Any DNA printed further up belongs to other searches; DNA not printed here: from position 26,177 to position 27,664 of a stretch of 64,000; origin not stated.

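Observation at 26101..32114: Sigma-54/PrpR-type controlled pair: ACAD-fold protein with no catalytic glutamate plus a class III CoA-transferase (candidate desulfinase-type or other non-redox acyl-CoA chemistry)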

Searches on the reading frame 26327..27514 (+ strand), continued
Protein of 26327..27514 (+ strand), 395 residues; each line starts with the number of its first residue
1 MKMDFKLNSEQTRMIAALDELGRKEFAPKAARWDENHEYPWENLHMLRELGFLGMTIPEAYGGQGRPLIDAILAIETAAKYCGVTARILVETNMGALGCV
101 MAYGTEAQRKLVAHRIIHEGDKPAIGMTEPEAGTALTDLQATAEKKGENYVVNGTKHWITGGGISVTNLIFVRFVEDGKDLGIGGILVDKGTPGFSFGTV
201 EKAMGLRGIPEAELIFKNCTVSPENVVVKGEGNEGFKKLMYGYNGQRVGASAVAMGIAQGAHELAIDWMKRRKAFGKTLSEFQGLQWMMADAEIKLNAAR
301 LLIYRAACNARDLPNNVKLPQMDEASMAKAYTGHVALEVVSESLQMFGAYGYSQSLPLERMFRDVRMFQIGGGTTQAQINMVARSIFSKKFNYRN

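Call 25: find_encoding_contigs(protein=P0004, flank=10000, max_places=3)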
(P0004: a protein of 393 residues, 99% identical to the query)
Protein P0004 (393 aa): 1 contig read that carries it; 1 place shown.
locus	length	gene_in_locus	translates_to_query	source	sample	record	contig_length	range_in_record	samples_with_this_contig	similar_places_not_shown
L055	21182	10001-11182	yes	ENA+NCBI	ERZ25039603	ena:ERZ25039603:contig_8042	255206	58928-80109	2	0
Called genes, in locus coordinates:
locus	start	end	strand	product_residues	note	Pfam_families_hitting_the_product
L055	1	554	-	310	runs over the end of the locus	PF00696:AA_kinase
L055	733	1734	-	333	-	PF02729:OTCace_N, PF00185:OTCace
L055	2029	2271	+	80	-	PF02627:CMD (weak)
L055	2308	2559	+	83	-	-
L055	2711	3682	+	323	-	PF00389:2-Hacid_dh, PF02826:2-Hacid_dh_C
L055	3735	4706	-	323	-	PF00248:Aldo_ket_red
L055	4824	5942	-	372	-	PF01168:Ala_racemase_N, PF14031:D-ser_dehydrat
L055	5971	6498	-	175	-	PF20398:DUF6691, PF04143:Sulf_transp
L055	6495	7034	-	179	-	PF04143:Sulf_transp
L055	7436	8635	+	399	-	PF00149:Metallophos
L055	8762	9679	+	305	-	PF00892:EamA, PF08627:CRT-like (faint), PF00892:EamA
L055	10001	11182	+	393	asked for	PF02771:Acyl-CoA_dh_N, PF02770:Acyl-CoA_dh_M, PF00441:Acyl-CoA_dh_1, PF08028:Acyl-CoA_dh_2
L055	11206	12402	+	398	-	PF02515:CoA_transf_3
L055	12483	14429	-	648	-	PF06506:PrpR_N, PF00989:PAS (faint), PF00158:Sigma54_activat, PF07724:AAA_2 (weak), PF14532:Sigma54_activ_2, PF07728:AAA_5 (weak), PF25601:AAA_lid_14, PF02954:HTH_8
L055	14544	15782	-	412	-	PF07690:MFS_1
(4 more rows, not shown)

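Call 39: predict_structure(alignment_id=A1)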
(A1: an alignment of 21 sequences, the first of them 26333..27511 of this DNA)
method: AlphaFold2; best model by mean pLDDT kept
length: 393 residues; sequences in the alignment: 21
mean_pLDDT: 50.2   pTM: 0.45
mean pLDDT of the five models: 50.2, 48.4, 46.9, 45.3, 39.4
residues with pLDDT >= 90: 12; 70-90: 58; 50-70: 96; < 50: 227
segments of 3 or more residues with pLDDT < 50: 1-3, 35-37, 51-54, 82-98, 100-102, 118-135, 156-162, 198-209, 237-309, 311-393
pLDDT, mean of each block of 10 residues (from residue 1): 62 78 75 49 58 54 54 60 44 46 59 53 32 51 92 55 59 82 72 63 39 84 70 48 31 31 38 41 41 42 46 41 38 24 23 30 26 36 36 27
secondary structure, 60 per line:
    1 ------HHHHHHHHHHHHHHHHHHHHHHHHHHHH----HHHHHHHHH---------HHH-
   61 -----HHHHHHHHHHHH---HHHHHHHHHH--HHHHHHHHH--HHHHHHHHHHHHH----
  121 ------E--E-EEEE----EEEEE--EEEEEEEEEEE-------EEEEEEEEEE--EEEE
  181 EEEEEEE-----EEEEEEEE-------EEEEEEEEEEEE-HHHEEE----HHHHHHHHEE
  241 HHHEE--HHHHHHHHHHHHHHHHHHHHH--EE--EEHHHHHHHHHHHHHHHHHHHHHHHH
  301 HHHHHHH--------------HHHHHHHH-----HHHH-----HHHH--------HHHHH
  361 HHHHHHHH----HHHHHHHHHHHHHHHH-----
elements in order: H7-34 H39-47 H66-77 H81-90 H93-101 H104-116 E132-135 E140-144 E147-157 E165-174 E177-187 E193-200 E208-219 E224-226 H231-238 H248-268 H277-307 H322-329 H335-338 H344-347 H356-368 H373-388

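Call 41: search_protein_representatives(protein=window:26333-27511:+)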
Query: 393 residues. Proteins with E-value up to 0.001 (for the whole library): 41369; up to 1e-10: 14759; up to 1e-30: 2050. The best 150 are listed.
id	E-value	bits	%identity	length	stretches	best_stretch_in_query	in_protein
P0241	3.2e-144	497.2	59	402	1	1-386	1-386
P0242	2.8e-113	395.4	34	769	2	16-385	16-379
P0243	8.6e-104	364.2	34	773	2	3-382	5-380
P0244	3.2e-103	362.3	48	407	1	1-386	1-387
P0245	8.2e-95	334.6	45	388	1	1-392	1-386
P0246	1.9e-94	333.4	30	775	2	7-386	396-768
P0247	8.3e-93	328.0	46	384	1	15-384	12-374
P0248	1.6e-91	323.8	45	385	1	16-387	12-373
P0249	3.4e-90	319.4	35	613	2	3-384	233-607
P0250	1.3e-88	314.1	31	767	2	1-383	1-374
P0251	4.2e-86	305.9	40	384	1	1-386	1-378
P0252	4.0e-81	289.5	41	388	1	1-392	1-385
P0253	6.3e-80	285.6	48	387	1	86-390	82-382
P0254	1.1e-78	281.6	40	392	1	2-392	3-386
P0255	1.2e-78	281.4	41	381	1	3-384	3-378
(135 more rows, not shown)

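Call 51: search_protein_families(library=pfam, proteins=[L040:6753-8351:+, L040:8422-9840:-, L040:11307-12251:-, L040:12340-13653:-, L030:5091-6329:+, L030:8249-9130:+, L030:11105-11788:+, L030:13667-16054:+, L039:6872-8500:+, L036:11659-13797:+], max_evalue=0.00001)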
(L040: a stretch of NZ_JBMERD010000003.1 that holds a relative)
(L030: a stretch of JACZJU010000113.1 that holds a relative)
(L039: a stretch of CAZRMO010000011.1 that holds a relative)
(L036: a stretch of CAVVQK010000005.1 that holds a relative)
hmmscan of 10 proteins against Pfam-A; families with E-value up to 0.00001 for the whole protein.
L040:6753-8351:+ (532 aa): 4 families
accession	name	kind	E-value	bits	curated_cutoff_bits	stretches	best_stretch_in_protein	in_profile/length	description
PF01266.30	DAO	-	1.2e-60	206.4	27.9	1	28-389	1-352/353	FAD dependent oxidoreductase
PF16901.10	DAO_C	-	3.2e-16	59.8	31.4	1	439-515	39-123/126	C-terminal domain of alpha-glycerophosphate oxidase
PF12831.13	FAD_oxidored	-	3.4e-07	30.3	27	0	28-70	1-43/416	FAD dependent oxidoreductase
PF00890.30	FAD_binding_2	-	3.5e-06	26.9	20.4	0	28-251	1-219/414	FAD binding domain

L040:8422-9840:- (472 aa): 2 families
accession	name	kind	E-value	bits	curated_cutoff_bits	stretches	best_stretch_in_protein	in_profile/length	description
PF00587.30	tRNA-synt_2b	-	2.2e-40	139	29.3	1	272-448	10-179/179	tRNA synthetase class II core domain (G, H, P, S and T)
PF02403.27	Seryl_tRNA_N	-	3.4e-27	95.2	28.2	1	29-135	1-108/108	Seryl-tRNA synthetase N-terminal domain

L040:11307-12251:- (314 aa): 2 families
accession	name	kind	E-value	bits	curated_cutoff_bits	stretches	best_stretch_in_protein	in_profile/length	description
PF03466.25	LysR_substrate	-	7.6e-37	127.2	28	1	95-293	2-206/209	LysR substrate binding domain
PF00126.33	HTH_1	-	3.6e-13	49.7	26.6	1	11-70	1-60/60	Bacterial regulatory helix-turn-helix protein, lysR family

L040:12340-13653:- (437 aa): 8 families
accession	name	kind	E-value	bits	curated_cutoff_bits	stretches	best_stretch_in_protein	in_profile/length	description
PF12002.13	MgsA_C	-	1e-64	217.9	27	1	259-425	1-166/167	MgsA AAA+ ATPase C terminal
PF16193.11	AAA_assoc_2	-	1.9e-20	73.3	34.3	1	183-258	5-81/81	AAA C-terminal domain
PF00004.35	AAA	-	4.7e-17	63.1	21.2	1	51-159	1-127/131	ATPase family associated with various cellular activities (AAA)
PF05496.18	RuvB_N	-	1.7e-12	47.8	27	1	18-133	1-113/159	Holliday junction DNA helicase RuvB P-loop domain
PF13191.12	AAA_16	-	4.7e-07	30.9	32.6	0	44-73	20-49/167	AAA ATPase domain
PF07728.20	AAA_5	-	3.1e-06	27.7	22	0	51-130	2-92/139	AAA domain (dynein-related subfamily)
PF01078.27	Mg_chelatase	-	3.1e-06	27.2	20.3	0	46-69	21-43/207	Magnesium chelatase, subunit ChlI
PF13401.12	AAA_22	-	3.2e-06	27.9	27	0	50-77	7-37/130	AAA domain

L030:5091-6329:+ (412 aa): 1 family
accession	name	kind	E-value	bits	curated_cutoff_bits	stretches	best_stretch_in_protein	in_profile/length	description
PF01053.26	Cys_Met_Meta_PP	-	1.2e-105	353.6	27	1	28-405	1-380/381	Cys/Met metabolism PLP-dependent enzyme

L030:8249-9130:+ (293 aa): 2 families
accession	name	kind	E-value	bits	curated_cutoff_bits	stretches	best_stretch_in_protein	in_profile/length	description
PF00378.25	ECH_1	-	6e-41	140.9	27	1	41-288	4-248/251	Enoyl-CoA hydratase/isomerase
PF16113.10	ECH_2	-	3.6e-28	99.5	27.2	1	44-288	2-249/335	Enoyl-CoA hydratase/isomerase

L030:11105-11788:+ (227 aa): 2 families
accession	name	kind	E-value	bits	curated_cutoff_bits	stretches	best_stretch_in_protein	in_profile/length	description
PF17939.6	TetR_C_30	-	1.9e-34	118.8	26.3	1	91-205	1-115/115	Tetracyclin repressor-like, C-terminal domain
PF00440.29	TetR_N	-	1.5e-15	57.2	24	1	10-56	1-47/47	Bacterial regulatory proteins, tetR family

L030:13667-16054:+ (795 aa): 4 families
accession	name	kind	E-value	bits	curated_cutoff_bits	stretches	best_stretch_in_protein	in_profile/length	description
PF02737.24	3HCDH_N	-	8.3e-45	153.3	22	1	8-191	1-180/180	3-hydroxyacyl-CoA dehydrogenase, NAD binding domain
PF00725.27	3HCDH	-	4.2e-18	66.1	22.1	1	194-293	2-96/97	3-hydroxyacyl-CoA dehydrogenase, C-terminal domain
PF00378.25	ECH_1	-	8.9e-14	51.9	27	1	504-646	22-157/251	Enoyl-CoA hydratase/isomerase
PF16113.10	ECH_2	-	4.4e-11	43.3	27.2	1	491-624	4-135/335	Enoyl-CoA hydratase/isomerase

L039:6872-8500:+ (542 aa): 4 families
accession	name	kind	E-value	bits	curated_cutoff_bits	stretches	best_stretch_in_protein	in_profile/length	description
PF13635.12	DUF4143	-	1e-42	146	28.1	1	198-358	1-160/160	Domain of unknown function (DUF4143)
PF13173.12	AAA_14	-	3.5e-26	92.2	27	1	17-135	2-128/129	AAA domain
PF01909.29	NTP_transf_2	-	1.9e-10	41.4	21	1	453-532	5-86/93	Nucleotidyltransferase domain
PF18765.7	Polbeta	-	1.8e-07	31.7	26.9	1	452-540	2-88/93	Polymerase beta, Nucleotidyltransferase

L036:11659-13797:+ (712 aa): 12 families
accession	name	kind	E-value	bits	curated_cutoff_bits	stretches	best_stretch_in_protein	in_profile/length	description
PF07992.20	Pyr_redox_2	-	2.2e-27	96.7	26.1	1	280-571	2-291/291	Pyridine nucleotide-disulphide oxidoreductase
PF14691.11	Fer4_20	-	2.9e-18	66.2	25.8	1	188-267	30-112/113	Dihydroprymidine dehydrogenase domain II, 4Fe-4S cluster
PF13450.12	NAD_binding_8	-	2.2e-11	44.3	21.9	1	283-318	1-36/68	NAD(P)-binding Rossmann-like domain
PF00070.33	Pyr_redox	-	6.1e-11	43.1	22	0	280-314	1-35/82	Pyridine nucleotide-disulphide oxidoreductase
PF01266.30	DAO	-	8e-10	39.2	27.9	1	280-315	1-44/353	FAD dependent oxidoreductase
PF13738.12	Pyr_redox_3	-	1.6e-08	34.6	30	0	405-554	161-304/305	Pyridine nucleotide-disulphide oxidoreductase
PF12831.13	FAD_oxidored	-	8.7e-08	32.3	27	1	281-318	2-39/416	FAD dependent oxidoreductase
PF03486.20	HI0933_like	-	4.6e-07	30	50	0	280-314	2-36/244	HI0933-like protein Rossmann domain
PF01593.30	Amino_oxidase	-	9.8e-07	28.8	19.8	0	289-318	2-31/443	Flavin containing amine oxidoreductase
PF00890.30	FAD_binding_2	-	2.3e-06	27.5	20.4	0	281-315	2-36/414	FAD binding domain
PF13187.11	Fer4_9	-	3.4e-06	27.4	27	1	661-703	2-50/52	4Fe-4S dicluster domain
PF14697.11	Fer4_21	-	8.3e-06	26.3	35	1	660-707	7-59/59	4Fe-4S dicluster domain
